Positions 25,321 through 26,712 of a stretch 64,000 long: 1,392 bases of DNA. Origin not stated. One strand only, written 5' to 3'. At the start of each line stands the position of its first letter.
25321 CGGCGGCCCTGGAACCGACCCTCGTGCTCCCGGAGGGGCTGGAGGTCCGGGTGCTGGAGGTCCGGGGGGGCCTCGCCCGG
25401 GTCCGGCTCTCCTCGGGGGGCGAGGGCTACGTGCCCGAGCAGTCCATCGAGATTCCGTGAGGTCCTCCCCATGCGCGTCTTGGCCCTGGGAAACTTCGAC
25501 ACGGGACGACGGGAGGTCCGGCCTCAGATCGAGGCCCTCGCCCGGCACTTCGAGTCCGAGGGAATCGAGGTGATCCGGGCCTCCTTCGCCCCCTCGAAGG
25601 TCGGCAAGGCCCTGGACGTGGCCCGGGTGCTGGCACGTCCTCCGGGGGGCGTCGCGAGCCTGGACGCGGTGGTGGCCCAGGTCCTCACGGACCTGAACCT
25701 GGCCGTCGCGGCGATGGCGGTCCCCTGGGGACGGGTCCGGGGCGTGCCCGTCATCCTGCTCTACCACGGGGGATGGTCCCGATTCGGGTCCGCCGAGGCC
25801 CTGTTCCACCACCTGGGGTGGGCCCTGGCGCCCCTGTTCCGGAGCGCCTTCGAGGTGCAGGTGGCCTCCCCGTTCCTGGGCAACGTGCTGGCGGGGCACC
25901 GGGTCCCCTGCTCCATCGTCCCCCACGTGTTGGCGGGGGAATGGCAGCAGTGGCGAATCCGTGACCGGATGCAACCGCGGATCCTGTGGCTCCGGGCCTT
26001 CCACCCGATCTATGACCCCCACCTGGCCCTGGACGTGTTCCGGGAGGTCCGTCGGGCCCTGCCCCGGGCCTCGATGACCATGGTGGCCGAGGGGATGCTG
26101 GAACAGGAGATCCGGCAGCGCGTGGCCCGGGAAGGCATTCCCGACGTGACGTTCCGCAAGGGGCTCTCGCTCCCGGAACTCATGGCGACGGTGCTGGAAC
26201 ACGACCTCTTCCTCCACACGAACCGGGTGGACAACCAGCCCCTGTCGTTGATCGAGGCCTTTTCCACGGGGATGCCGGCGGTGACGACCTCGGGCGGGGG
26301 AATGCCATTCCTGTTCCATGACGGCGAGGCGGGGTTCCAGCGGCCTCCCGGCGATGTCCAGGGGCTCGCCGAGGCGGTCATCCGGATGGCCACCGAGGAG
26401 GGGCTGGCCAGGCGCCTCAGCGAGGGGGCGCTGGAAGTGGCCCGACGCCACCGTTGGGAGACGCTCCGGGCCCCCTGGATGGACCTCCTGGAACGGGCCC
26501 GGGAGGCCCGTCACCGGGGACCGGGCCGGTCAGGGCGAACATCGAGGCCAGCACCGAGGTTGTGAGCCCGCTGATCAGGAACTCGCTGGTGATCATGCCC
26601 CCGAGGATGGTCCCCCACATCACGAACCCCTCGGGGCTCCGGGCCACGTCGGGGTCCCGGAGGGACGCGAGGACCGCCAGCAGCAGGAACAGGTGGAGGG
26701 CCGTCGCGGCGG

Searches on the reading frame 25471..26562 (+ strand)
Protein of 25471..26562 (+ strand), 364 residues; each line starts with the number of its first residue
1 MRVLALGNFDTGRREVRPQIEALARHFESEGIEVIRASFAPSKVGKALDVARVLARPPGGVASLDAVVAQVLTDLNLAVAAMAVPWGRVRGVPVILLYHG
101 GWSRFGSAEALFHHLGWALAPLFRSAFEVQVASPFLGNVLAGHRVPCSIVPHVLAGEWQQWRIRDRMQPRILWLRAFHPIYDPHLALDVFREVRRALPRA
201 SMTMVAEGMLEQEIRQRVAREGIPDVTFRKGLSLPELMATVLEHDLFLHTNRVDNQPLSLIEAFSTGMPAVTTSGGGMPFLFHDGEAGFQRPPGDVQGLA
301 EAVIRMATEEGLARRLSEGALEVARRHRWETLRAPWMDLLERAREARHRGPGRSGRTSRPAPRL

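Call 52: search_protein_families(library=pfam, proteins=[window:25471-26562:+], max_evalue=0.0001)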
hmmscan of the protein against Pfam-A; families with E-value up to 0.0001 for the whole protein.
window:25471-26562:+ (364 aa): 2 families
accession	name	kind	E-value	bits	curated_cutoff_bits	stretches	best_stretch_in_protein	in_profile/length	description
PF13692.12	Glyco_trans_1_4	-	2.2e-16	60.9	27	1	169-307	2-140/142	Glycosyl transferases group 1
PF00534.26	Glycos_transf_1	-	2.7e-16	60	26.4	1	167-320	14-169/172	Glycosyl transferases group 1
